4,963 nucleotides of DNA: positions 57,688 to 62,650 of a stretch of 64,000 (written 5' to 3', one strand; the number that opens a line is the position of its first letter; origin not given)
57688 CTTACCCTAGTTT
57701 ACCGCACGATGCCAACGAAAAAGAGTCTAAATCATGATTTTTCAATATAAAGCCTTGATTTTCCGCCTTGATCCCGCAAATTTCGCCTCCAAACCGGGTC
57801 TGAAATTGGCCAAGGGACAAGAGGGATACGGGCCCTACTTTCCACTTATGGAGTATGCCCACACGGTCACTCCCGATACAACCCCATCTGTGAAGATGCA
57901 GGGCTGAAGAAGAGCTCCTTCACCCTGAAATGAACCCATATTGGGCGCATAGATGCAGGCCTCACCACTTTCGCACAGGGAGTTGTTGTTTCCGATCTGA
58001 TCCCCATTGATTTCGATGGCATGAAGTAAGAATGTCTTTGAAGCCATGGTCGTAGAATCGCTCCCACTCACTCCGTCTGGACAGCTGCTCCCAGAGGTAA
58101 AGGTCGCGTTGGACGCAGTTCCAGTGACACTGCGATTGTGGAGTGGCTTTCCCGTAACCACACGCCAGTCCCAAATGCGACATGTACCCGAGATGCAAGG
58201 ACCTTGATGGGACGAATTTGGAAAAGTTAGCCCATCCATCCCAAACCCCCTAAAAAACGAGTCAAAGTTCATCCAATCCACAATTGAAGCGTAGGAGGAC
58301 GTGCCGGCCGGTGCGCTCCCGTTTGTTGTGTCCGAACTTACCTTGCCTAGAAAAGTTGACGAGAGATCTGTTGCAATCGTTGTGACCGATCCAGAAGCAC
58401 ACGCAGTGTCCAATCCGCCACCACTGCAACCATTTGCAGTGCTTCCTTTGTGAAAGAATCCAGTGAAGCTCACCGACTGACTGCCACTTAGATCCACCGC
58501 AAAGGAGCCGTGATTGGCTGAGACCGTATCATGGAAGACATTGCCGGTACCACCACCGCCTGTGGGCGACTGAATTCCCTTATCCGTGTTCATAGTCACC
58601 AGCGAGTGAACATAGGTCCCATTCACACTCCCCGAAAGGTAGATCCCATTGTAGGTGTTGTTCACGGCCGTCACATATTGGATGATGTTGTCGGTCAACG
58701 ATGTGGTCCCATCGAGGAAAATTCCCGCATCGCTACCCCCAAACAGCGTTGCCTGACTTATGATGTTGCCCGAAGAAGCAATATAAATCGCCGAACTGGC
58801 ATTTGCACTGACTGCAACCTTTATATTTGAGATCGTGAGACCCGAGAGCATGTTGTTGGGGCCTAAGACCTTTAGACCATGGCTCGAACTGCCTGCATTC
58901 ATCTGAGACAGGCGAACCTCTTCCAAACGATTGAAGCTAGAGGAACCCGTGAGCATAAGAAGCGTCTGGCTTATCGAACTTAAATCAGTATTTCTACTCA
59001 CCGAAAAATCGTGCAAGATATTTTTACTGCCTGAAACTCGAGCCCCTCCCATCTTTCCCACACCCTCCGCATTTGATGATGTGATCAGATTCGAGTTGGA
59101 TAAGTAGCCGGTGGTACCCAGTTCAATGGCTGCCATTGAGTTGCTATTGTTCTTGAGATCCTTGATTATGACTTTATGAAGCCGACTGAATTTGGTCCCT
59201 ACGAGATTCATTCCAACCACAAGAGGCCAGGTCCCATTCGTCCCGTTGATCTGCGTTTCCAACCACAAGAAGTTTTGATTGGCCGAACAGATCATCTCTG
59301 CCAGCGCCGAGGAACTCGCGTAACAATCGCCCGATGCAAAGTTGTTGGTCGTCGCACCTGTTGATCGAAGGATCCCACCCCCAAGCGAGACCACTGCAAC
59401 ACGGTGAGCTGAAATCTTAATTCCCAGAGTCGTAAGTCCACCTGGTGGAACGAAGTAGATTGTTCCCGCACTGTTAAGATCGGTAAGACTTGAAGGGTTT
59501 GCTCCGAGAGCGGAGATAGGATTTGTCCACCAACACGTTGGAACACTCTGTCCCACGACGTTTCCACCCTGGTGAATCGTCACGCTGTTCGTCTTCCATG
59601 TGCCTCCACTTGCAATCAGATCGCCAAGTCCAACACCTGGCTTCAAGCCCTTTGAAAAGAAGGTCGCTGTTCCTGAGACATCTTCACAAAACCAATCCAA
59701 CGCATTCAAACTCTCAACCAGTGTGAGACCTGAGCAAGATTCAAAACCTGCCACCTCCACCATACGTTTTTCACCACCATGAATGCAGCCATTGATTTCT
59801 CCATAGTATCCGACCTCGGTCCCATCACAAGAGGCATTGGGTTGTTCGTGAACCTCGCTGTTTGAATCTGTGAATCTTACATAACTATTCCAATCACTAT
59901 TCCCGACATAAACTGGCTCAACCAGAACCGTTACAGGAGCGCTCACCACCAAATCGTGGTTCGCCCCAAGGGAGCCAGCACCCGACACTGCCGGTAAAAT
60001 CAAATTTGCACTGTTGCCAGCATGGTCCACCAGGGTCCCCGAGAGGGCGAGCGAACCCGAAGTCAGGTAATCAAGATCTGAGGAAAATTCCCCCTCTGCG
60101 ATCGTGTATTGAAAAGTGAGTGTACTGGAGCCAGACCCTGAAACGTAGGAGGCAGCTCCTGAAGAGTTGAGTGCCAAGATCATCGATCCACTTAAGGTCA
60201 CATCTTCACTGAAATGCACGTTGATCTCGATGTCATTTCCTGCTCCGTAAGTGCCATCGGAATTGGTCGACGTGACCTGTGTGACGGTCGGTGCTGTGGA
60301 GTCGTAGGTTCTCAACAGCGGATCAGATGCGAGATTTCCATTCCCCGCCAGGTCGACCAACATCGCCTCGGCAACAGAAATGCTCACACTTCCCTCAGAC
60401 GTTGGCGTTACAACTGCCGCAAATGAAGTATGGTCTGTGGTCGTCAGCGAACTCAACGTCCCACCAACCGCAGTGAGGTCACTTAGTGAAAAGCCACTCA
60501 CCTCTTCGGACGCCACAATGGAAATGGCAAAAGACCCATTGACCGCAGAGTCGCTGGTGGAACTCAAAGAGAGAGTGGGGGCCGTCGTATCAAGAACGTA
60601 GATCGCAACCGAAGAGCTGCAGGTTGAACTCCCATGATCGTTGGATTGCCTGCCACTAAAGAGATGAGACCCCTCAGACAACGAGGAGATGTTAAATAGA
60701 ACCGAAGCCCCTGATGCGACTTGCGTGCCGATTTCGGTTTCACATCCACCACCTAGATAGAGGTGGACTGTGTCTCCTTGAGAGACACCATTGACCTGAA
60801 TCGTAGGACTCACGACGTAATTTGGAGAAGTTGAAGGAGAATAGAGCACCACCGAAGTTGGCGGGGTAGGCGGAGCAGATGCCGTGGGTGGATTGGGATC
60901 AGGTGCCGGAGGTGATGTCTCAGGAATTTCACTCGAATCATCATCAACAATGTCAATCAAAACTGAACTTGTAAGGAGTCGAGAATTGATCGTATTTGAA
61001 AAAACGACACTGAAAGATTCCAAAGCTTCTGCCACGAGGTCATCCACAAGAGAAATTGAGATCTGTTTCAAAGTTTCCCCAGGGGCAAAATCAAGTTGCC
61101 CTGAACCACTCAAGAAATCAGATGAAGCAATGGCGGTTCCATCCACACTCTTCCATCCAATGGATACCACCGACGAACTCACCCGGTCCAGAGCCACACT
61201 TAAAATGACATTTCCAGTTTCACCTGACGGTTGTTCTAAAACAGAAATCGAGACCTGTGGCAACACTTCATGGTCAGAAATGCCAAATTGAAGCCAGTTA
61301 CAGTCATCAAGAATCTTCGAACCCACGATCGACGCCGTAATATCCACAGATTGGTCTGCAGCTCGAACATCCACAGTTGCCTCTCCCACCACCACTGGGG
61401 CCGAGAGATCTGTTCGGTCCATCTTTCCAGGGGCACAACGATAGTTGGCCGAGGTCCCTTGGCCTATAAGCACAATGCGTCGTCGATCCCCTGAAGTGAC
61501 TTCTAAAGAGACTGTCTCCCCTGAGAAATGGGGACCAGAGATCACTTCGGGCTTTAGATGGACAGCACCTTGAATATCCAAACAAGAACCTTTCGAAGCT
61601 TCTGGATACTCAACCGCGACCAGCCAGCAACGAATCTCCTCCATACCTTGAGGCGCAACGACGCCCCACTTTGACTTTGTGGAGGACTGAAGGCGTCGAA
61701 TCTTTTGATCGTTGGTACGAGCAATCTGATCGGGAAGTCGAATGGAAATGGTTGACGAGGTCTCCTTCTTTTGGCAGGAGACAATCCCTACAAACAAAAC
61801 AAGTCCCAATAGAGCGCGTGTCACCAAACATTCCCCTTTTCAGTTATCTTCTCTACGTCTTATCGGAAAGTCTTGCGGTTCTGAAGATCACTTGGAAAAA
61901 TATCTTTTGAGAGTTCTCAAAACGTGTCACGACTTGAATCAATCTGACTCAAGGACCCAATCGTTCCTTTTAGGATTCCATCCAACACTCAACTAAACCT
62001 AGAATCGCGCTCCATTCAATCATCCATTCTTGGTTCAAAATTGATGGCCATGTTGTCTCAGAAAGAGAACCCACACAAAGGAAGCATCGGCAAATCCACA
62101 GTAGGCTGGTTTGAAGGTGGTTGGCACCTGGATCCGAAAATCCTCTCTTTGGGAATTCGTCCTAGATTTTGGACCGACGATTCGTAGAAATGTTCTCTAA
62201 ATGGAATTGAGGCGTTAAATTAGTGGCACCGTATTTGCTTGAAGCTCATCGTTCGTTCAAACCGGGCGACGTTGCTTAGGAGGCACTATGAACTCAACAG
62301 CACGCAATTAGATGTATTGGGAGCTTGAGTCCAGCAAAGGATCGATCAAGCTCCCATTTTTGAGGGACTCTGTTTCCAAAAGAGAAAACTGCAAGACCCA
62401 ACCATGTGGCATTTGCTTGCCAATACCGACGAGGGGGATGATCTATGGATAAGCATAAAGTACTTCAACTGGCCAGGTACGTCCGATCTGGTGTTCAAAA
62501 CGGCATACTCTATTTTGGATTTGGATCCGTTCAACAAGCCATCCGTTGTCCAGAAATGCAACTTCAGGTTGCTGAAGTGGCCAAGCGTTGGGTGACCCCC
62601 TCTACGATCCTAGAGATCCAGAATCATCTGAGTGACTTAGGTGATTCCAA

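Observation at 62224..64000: Compact microcin C-like (peptidyl-nucleotide 'Trojan horse') cluster: 7-codon ORF MNSTARN, MccB-like enzyme and MFS pump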

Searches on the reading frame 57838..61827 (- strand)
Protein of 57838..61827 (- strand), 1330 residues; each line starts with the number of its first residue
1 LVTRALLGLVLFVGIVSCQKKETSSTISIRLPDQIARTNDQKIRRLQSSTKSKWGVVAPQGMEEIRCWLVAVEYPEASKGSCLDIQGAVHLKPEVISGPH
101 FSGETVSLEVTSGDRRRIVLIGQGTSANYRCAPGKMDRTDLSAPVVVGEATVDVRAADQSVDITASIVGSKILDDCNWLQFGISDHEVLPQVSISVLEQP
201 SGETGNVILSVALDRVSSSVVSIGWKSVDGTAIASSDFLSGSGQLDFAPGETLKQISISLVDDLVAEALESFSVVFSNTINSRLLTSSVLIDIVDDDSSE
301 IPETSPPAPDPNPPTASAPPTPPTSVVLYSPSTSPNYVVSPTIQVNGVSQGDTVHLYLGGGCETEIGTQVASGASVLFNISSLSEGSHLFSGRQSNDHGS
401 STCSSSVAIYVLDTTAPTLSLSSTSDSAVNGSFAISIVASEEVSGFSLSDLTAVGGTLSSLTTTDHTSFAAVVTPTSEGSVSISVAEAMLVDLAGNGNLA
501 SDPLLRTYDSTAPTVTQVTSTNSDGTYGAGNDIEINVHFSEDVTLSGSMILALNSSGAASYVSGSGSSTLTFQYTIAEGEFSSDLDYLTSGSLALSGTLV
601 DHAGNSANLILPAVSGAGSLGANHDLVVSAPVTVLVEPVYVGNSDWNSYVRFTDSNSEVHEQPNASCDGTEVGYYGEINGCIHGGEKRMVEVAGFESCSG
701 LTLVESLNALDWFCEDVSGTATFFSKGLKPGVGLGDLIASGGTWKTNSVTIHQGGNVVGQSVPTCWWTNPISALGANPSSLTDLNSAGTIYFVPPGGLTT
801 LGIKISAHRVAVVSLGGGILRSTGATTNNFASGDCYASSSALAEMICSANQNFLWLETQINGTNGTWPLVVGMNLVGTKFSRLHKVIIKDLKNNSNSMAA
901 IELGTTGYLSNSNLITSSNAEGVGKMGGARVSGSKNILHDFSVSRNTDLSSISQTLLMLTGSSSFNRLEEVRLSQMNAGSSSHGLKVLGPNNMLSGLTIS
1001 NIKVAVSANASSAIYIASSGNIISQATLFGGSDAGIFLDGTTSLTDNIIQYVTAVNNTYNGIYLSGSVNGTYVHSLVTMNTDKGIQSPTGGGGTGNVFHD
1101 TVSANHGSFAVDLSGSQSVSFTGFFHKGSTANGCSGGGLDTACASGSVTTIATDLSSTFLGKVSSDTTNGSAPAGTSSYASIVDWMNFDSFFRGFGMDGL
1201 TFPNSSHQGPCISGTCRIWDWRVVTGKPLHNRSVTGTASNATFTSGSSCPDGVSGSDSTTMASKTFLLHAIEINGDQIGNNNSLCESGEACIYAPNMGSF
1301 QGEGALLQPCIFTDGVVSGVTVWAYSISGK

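Call 32: search_protein_families(library=pfam, proteins=[window:57838-61827:-], max_evalue=0.001)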
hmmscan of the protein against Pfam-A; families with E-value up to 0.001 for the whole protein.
window:57838-61827:- (1330 aa): 3 families
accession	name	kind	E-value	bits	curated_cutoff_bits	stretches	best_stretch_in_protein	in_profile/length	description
PF19078.6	Big_12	-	1.3e-18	67.6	27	1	413-501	1-95/102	Bacterial Ig-like domain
PF03160.20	Calx-beta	-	3.6e-13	50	27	1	203-295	20-117/119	Calx-beta domain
PF13750.12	Big_3_3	-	0.0004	20.5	27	1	376-458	5-91/157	Bacterial Ig-like domain (group 3)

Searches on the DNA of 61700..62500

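Call 40: search_rna_families(source=window, start=61700, end=62500, threshold=evalue, max_evalue=1)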
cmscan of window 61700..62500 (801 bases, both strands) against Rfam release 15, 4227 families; matches with E-value up to 1: 2.
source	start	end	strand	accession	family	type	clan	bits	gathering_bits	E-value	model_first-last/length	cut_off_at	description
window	62312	62362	-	RF03483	MIR319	Gene; miRNA;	-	23.3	54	0.024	1-92/92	no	MIR319 microRNA precursor family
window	62308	62366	-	RF03345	MIR3444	Gene; miRNA;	-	18.3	80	0.89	1-104/104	no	MIR3444 microRNA precursor family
